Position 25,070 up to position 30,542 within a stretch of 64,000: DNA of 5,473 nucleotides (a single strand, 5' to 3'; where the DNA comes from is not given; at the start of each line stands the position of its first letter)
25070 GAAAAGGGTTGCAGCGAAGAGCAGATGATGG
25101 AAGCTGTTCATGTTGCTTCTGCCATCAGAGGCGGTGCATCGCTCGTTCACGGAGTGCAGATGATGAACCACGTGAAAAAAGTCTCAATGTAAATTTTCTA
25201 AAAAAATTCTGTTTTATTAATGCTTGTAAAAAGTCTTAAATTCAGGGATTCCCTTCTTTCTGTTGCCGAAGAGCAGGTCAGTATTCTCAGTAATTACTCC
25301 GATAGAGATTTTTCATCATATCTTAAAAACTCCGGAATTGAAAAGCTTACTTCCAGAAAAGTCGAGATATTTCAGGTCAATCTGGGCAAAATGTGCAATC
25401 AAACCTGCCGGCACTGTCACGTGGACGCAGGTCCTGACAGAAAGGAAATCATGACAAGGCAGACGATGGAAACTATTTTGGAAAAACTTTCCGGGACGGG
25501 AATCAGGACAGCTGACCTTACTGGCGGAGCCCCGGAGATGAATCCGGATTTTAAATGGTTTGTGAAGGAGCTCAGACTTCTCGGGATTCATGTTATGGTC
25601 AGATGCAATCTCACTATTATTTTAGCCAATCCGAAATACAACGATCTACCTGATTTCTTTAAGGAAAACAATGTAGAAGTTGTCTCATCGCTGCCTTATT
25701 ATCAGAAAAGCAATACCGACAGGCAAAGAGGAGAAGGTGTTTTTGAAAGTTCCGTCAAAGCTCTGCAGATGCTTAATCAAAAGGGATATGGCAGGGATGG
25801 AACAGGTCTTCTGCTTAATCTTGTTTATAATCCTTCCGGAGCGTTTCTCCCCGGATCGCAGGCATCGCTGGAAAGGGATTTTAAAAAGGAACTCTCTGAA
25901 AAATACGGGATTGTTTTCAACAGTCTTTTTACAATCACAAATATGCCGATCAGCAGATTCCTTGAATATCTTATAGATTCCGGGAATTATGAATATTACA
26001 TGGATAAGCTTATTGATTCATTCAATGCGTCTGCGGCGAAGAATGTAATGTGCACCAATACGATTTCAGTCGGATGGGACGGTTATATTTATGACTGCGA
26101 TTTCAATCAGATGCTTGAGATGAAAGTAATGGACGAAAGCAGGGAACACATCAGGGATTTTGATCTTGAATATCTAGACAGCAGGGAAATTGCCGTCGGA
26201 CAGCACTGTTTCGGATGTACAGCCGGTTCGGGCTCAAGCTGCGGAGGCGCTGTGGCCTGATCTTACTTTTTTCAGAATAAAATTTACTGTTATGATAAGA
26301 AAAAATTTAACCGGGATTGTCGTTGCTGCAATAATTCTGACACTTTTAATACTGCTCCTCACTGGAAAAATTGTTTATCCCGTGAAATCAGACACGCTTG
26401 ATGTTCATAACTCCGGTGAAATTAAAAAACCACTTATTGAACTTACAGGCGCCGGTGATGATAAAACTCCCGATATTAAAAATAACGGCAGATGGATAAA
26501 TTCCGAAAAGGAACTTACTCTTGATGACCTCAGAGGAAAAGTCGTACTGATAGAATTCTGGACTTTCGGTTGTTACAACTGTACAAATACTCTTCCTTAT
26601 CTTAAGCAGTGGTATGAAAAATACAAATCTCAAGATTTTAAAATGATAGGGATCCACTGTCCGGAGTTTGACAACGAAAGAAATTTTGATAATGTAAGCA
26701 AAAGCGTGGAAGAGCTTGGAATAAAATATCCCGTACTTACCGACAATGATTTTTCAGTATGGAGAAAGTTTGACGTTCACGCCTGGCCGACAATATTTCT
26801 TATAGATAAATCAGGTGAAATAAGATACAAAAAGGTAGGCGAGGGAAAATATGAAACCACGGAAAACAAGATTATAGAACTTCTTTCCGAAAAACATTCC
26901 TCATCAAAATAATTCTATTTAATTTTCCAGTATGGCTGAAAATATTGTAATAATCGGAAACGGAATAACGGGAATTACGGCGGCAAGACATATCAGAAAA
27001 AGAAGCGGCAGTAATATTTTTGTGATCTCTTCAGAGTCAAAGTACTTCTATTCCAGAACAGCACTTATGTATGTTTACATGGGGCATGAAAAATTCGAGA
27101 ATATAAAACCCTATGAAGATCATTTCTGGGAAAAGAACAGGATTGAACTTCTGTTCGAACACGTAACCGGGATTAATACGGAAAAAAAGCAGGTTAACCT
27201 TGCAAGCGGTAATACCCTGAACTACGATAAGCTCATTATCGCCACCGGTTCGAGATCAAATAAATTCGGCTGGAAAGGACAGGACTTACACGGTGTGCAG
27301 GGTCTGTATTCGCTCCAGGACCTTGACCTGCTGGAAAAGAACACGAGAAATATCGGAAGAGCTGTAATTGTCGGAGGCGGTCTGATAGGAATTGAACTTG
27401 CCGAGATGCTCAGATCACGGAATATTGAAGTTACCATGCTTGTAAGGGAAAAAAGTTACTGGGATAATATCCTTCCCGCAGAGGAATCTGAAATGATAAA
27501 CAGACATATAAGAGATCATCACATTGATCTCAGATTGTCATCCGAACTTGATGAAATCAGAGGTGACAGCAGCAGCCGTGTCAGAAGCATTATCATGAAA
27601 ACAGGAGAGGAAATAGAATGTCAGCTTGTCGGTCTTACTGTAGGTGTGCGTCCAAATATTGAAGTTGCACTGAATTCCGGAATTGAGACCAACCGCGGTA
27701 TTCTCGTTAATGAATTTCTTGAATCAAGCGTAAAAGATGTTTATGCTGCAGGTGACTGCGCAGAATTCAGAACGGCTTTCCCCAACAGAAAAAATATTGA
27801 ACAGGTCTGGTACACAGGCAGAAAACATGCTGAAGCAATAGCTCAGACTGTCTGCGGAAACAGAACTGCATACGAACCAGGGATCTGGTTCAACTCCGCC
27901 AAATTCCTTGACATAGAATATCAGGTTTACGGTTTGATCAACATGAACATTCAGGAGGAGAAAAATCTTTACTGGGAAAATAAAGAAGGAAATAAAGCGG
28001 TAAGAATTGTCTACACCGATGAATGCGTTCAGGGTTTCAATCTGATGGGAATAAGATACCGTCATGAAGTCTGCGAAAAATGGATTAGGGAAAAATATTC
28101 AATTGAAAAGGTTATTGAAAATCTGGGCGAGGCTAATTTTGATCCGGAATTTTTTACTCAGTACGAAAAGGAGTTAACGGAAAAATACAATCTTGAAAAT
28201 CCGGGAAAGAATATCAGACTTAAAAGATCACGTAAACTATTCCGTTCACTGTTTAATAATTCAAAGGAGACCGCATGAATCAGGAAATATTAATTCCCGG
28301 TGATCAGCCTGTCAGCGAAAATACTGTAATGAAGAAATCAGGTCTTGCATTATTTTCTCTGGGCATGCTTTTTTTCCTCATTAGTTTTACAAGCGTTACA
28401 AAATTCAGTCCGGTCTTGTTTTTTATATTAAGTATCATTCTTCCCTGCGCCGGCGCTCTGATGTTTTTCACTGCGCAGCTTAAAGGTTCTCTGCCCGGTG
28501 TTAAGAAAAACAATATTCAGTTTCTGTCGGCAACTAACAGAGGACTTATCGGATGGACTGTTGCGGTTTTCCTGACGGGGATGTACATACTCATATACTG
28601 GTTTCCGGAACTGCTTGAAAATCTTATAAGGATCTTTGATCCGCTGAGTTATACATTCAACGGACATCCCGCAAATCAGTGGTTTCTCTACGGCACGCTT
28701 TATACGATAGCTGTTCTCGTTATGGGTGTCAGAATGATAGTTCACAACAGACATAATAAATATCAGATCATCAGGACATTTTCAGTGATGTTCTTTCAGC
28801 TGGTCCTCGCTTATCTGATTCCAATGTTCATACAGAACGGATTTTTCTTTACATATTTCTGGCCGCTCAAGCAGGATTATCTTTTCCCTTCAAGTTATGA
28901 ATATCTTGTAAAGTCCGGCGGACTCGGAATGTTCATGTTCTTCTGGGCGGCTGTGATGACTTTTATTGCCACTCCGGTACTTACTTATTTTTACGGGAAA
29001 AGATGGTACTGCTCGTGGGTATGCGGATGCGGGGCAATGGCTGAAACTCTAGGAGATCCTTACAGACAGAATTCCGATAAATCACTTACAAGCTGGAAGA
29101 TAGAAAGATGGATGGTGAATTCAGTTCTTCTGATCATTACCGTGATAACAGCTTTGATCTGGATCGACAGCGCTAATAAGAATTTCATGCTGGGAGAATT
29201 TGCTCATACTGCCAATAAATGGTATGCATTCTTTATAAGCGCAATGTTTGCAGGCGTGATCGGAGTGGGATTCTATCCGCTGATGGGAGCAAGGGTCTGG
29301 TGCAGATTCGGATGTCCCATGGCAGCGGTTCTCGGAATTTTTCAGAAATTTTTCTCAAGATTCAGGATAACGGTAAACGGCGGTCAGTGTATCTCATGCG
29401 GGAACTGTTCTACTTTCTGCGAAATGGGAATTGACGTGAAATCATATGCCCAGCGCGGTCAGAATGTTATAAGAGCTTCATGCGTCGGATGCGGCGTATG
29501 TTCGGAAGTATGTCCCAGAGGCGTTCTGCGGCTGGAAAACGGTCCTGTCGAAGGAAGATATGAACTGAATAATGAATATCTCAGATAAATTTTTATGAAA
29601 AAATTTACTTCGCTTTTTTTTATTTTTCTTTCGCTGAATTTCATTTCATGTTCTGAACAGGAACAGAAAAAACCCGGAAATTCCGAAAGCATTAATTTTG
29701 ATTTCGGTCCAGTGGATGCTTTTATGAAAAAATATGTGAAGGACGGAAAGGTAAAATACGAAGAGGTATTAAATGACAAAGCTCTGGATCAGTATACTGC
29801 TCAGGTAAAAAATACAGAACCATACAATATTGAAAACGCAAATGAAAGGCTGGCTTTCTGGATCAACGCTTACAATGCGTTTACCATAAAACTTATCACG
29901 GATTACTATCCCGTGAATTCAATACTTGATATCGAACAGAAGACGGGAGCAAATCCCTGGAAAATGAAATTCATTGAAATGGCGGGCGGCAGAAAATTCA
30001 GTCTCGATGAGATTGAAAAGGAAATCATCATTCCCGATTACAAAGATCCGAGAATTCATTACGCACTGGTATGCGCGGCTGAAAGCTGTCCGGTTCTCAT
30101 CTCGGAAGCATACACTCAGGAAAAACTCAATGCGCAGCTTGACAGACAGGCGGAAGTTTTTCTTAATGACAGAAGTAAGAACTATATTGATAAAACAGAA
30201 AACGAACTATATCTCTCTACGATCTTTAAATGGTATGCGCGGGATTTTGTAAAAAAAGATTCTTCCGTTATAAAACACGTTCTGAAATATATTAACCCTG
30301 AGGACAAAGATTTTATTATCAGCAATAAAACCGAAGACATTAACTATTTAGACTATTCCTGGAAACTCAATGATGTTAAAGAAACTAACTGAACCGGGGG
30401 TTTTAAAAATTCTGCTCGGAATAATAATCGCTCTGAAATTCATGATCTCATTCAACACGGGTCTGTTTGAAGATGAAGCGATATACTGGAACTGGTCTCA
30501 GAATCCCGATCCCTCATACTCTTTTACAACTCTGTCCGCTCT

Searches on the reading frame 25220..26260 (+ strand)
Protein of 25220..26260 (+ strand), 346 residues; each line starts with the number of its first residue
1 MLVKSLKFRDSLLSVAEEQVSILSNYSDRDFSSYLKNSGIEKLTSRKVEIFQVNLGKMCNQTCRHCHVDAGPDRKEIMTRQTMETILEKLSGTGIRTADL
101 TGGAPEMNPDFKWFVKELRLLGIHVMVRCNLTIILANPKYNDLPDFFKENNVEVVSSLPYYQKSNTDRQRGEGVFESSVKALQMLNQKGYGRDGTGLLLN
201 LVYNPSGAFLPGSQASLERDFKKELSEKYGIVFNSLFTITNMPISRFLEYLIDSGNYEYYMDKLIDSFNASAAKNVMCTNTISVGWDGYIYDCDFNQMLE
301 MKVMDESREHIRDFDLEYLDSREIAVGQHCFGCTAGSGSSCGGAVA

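Call 104: search_protein_families(library=pfam, proteins=[window:25220-26260:+], max_evalue=0.00001)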
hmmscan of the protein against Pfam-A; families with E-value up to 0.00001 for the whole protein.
window:25220-26260:+ (346 aa): 2 families
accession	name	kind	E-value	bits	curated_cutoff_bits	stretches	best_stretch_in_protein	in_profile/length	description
PF12345.13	DUF3641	-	3.7e-56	189.3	24.9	1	210-344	1-134/134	Protein of unknown function (DUF3641)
PF04055.27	Radical_SAM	-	3.4e-10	40.8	29.5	1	54-192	2-143/166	Radical SAM superfamily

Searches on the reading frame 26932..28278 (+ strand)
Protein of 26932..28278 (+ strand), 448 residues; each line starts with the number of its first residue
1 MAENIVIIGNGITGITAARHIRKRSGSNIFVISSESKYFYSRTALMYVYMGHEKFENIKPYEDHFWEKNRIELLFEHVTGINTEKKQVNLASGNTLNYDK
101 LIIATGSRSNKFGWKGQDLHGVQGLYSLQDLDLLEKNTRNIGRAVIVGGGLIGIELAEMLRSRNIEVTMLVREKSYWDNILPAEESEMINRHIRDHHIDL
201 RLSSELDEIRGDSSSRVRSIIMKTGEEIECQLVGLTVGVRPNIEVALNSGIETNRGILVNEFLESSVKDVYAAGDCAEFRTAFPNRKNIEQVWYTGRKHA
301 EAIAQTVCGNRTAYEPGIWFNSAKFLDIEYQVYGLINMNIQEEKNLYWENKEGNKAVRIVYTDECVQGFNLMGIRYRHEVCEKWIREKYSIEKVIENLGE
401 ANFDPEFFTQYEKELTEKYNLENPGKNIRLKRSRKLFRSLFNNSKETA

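Call 10: search_protein_families(library=pfam, proteins=[window:26932-28278:+], max_evalue=0.01)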
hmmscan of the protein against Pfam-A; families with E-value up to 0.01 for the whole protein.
window:26932-28278:+ (448 aa): 13 families
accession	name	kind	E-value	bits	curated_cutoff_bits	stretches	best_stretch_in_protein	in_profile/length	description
PF07992.20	Pyr_redox_2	-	2.1e-55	188.7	26.1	1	4-291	2-282/291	Pyridine nucleotide-disulphide oxidoreductase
PF00070.33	Pyr_redox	-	3.9e-18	66.2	22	1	143-223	1-80/82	Pyridine nucleotide-disulphide oxidoreductase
PF13738.12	Pyr_redox_3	-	3.6e-10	40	30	1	74-274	100-305/305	Pyridine nucleotide-disulphide oxidoreductase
PF01266.30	DAO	-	1.9e-08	34.7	27.9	1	5-34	2-30/353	FAD dependent oxidoreductase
PF03486.20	HI0933_like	-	9.8e-06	25.6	50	0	77-109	131-166/244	HI0933-like protein Rossmann domain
PF13450.12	NAD_binding_8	-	6.4e-05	23.6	21.9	0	7-32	1-25/68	NAD(P)-binding Rossmann-like domain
PF05834.18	Lycopene_cycl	-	0.00021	21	23.4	0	5-72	2-68/380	Lycopene cyclase protein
PF13454.12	NAD_binding_9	-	0.00028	21.3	21.8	0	70-107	115-154/155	FAD-NAD(P)-binding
PF02254.24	TrkA_N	-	0.0011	19.8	23.8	0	145-173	2-30/116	TrkA-N domain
PF01134.28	GIDA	-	0.0011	18.6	22.1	0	67-108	107-151/391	Glucose inhibited division protein A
PF01946.23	Thi4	-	0.0036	17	26.2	0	3-34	18-49/235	Thi4 family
PF01210.29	NAD_Gly3P_dh_N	-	0.0058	17.1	23.1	0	145-269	3-124/158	NAD-dependent glycerol-3-phosphate dehydrogenase N-terminus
PF21799.2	MurD-like_N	-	0.0089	16.7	27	0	4-34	2-31/88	Mur ligase MurD-like, N-terminal domain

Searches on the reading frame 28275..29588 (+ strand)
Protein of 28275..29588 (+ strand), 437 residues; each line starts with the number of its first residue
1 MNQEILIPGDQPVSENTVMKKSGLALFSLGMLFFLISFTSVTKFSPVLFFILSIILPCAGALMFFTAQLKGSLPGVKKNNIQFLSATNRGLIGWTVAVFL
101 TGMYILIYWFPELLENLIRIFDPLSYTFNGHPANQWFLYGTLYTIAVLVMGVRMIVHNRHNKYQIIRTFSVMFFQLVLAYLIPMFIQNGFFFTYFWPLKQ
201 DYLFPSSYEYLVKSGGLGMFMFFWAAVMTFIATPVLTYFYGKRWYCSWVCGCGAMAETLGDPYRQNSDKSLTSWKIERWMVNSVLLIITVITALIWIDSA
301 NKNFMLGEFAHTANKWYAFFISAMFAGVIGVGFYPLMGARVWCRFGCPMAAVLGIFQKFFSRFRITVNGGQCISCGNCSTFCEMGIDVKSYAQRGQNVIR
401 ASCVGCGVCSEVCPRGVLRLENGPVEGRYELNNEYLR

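Call 10: search_protein_families(library=pfam, proteins=[window:28275-29588:+], max_evalue=0.01)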
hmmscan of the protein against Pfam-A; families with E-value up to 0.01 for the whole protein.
window:28275-29588:+ (437 aa): 10 families
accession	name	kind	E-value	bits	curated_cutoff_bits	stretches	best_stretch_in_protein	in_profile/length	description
PF14697.11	Fer4_21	-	2.7e-09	37.5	35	1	367-414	3-52/59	4Fe-4S dicluster domain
PF12801.12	Fer4_5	-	7.3e-08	32.7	22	1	224-265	3-43/48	4Fe-4S binding domain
PF13237.11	Fer4_10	-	1.3e-07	31.8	25.5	1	366-414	3-53/53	4Fe-4S dicluster domain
PF13187.11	Fer4_9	-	1e-06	29.1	27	1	371-417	1-51/52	4Fe-4S dicluster domain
PF12838.12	Fer4_7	-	2.4e-06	28.4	27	2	371-417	1-52/52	4Fe-4S dicluster domain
PF00037.32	Fer4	-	2.9e-05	24.1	21.1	1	399-418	4-23/24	4Fe-4S binding domain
PF13183.11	Fer4_8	-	0.00024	22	27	0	402-417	53-68/68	4Fe-4S dicluster domain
PF12837.12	Fer4_6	-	0.00059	20.1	25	1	399-418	5-24/24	4Fe-4S binding domain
PF25160.1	LdpA_Fe-S-bd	-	0.0011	19.1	27.6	0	396-418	21-43/49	LdpA Fe-S cluster-binding domain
PF13534.11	Fer4_17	-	0.0022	19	22.2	0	401-417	44-60/61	4Fe-4S dicluster domain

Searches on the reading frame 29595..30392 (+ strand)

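Call 10: search_protein_families(library=pfam, proteins=[window:29595-30392:+], max_evalue=0.01)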
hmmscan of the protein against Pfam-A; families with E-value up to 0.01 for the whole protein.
window:29595-30392:+ (265 aa): 1 family
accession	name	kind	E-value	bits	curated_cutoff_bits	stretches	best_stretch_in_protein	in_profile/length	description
PF04784.19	DUF547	-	1e-24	87.3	27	1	82-190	6-125/125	Protein of unknown function, DUF547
